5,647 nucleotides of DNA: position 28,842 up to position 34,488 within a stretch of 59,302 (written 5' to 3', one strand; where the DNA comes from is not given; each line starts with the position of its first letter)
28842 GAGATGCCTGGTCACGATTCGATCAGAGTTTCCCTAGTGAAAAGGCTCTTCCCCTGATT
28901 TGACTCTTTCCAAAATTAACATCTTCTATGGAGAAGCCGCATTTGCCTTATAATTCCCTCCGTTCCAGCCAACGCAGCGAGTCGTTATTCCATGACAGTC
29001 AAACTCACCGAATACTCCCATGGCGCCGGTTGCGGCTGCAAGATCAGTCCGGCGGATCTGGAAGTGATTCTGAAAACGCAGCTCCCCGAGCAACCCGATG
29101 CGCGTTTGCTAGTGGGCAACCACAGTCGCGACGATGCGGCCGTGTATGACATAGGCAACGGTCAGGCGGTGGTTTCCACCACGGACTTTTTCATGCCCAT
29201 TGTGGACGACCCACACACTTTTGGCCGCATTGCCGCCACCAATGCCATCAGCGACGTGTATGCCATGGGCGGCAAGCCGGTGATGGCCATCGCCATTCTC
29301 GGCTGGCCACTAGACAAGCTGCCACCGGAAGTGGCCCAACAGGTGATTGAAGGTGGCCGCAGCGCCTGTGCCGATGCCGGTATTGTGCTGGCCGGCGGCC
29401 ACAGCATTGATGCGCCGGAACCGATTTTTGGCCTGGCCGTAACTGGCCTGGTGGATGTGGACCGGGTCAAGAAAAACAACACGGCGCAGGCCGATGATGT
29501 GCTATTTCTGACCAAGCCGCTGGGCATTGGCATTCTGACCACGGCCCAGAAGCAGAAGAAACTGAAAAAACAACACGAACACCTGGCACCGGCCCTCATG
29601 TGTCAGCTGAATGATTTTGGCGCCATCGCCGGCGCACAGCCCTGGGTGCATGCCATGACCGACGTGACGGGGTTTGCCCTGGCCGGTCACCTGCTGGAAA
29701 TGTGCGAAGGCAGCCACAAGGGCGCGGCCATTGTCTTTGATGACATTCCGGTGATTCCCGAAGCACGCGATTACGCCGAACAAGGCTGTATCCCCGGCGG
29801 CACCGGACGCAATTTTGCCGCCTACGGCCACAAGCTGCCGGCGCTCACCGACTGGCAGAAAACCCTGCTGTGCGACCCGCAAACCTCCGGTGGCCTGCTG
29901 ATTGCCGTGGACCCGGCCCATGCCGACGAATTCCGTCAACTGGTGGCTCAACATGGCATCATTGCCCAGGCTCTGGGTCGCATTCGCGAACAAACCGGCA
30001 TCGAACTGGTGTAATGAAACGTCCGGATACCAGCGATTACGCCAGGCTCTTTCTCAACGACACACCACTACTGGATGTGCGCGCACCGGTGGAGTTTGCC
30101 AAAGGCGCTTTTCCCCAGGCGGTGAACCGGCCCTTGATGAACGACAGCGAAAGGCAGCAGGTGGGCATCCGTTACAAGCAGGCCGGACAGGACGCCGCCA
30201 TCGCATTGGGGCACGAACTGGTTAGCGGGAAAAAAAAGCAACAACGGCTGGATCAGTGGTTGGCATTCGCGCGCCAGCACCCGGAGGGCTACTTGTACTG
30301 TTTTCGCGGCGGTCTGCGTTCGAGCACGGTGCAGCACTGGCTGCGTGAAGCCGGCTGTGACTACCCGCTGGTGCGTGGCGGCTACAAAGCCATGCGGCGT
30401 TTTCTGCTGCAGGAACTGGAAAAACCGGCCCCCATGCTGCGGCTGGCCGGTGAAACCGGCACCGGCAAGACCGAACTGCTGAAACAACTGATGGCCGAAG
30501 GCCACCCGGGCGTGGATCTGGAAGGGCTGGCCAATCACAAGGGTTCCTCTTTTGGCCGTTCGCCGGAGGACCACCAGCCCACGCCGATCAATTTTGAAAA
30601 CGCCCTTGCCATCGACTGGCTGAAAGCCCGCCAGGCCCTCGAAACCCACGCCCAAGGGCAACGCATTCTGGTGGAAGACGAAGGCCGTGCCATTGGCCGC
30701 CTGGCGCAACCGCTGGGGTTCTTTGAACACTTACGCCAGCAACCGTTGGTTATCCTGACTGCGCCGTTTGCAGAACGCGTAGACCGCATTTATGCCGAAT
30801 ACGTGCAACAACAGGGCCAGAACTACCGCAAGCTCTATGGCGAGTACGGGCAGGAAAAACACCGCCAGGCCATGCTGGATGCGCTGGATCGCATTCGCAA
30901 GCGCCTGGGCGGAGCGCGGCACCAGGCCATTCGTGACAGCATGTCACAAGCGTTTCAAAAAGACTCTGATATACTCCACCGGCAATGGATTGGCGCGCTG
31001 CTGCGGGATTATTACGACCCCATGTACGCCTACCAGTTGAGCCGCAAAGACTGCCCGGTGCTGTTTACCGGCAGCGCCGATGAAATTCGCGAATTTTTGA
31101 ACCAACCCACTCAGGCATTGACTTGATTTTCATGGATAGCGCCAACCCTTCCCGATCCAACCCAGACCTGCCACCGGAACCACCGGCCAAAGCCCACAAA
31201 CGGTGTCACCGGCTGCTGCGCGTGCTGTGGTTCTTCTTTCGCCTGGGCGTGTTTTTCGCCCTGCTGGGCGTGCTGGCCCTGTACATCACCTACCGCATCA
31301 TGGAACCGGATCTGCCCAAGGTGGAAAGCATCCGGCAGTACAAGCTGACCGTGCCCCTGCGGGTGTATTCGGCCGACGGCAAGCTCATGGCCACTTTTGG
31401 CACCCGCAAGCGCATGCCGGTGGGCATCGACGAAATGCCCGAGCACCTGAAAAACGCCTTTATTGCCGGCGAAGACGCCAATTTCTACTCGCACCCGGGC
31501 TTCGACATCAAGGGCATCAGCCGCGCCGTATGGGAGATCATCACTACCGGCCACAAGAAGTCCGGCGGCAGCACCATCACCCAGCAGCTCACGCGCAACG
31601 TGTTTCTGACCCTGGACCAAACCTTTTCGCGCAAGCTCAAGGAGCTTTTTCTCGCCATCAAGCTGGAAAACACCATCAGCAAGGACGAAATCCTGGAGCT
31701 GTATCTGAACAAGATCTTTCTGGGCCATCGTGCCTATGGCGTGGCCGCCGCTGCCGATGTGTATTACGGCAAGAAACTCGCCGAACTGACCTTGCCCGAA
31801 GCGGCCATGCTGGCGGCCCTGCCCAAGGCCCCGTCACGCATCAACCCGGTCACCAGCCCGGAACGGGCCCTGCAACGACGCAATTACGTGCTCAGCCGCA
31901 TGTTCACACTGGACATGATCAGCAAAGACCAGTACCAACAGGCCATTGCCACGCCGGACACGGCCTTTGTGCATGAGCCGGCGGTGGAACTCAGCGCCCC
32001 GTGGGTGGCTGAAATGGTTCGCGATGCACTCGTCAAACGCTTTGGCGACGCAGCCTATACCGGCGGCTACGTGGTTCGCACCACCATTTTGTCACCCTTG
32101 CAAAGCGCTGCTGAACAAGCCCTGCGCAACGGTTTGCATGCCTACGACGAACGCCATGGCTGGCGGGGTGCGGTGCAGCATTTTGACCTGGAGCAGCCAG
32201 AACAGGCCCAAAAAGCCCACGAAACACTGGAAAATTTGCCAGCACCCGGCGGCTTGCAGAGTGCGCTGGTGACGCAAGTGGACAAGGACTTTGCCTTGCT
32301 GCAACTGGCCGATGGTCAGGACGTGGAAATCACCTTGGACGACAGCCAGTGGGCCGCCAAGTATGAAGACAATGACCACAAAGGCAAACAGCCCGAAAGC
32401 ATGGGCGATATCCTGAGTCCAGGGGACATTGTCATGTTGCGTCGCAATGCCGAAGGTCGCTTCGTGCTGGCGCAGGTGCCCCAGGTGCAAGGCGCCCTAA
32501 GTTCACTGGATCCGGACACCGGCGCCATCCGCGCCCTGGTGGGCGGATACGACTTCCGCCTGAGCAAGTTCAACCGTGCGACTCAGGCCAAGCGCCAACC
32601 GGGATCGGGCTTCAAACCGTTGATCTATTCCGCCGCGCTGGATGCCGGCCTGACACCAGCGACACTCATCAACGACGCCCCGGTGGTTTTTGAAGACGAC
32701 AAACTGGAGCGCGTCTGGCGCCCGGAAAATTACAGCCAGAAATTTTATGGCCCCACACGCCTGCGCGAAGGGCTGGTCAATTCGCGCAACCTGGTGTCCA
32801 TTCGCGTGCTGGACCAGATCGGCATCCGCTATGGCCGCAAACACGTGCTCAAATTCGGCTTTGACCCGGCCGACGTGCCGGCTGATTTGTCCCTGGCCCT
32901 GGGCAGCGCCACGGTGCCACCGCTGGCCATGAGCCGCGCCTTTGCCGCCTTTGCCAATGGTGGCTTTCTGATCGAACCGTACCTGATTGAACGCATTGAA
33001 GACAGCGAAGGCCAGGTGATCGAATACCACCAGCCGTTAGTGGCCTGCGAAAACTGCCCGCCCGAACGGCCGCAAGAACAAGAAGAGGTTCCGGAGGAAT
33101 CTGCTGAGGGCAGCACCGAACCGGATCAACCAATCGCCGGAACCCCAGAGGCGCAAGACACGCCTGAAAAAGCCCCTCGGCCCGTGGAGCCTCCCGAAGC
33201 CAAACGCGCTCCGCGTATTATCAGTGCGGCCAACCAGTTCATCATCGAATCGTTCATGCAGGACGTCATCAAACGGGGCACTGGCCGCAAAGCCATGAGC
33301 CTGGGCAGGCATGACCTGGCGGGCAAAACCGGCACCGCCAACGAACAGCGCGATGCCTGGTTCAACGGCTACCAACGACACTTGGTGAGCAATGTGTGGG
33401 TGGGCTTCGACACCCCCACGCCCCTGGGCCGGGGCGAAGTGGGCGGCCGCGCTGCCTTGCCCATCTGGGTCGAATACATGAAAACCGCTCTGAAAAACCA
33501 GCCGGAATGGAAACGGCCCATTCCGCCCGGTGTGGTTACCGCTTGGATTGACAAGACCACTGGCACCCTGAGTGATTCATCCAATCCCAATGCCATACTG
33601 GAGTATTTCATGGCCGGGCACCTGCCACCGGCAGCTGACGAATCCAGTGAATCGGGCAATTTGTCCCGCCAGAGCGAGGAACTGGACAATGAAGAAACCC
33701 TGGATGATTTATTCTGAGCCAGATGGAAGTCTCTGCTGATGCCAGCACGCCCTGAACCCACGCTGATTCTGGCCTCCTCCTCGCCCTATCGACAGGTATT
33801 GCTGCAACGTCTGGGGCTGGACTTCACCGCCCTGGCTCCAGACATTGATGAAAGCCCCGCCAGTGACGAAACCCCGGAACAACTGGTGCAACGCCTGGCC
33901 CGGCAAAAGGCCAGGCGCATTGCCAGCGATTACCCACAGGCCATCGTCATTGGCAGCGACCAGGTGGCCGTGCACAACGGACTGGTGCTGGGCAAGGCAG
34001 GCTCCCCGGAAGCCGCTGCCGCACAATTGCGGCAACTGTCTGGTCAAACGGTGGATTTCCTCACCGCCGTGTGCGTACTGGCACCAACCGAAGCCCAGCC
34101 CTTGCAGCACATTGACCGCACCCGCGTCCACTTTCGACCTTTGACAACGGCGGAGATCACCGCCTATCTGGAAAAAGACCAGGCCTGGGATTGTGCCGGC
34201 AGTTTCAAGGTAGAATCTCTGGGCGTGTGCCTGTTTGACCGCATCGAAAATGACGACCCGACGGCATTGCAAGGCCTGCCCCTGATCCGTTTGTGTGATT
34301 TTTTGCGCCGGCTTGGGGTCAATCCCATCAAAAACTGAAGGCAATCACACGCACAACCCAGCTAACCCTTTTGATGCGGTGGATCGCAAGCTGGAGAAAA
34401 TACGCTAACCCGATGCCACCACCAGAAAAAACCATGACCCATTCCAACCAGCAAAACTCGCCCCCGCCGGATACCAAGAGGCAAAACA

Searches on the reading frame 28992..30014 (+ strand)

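Call 69: search_protein_families(library=pfam, proteins=[window:28992-30014:+], max_evalue=0.000001)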
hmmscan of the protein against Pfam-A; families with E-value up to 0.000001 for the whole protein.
window:28992-30014:+ (340 aa): 2 families
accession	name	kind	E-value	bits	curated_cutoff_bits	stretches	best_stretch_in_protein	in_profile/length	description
PF00586.29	AIRS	-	2e-26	93.1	24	1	47-154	2-112/112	AIR synthase related protein, N-terminal domain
PF02769.27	AIRS_C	-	5.5e-21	75.8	23.1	1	167-338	2-152/156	AIR synthase related protein, C-terminal domain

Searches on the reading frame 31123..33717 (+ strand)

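Call 69: search_protein_families(library=pfam, proteins=[window:31123-33717:+], max_evalue=0.000001)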
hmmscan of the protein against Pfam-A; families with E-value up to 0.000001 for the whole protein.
window:31123-33717:+ (864 aa): 3 families
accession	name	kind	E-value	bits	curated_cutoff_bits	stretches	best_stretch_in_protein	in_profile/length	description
PF00912.28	Transgly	-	8.3e-67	224.5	27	1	86-260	2-177/178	Transglycosylase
PF17092.11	PCB_OB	-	1.8e-26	93.5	27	1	347-455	1-111/111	Penicillin-binding protein OB-like domain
PF00905.27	Transpeptidase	-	1.2e-25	90.8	22.1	1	462-752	6-266/299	Penicillin binding protein transpeptidase domain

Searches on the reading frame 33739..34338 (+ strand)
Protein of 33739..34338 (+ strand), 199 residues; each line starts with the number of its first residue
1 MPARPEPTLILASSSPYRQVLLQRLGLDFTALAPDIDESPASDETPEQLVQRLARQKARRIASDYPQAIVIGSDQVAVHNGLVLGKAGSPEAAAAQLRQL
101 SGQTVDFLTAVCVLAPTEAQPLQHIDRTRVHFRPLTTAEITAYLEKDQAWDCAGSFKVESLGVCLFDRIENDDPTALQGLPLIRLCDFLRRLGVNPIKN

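Call 69: search_protein_families(library=pfam, proteins=[window:33739-34338:+], max_evalue=0.000001)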
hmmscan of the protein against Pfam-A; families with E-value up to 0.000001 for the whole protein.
window:33739-34338:+ (199 aa): 1 family
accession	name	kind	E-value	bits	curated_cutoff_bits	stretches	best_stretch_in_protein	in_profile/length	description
PF02545.19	Maf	-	9.7e-55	185.6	27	1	9-191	2-186/187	Maf-like protein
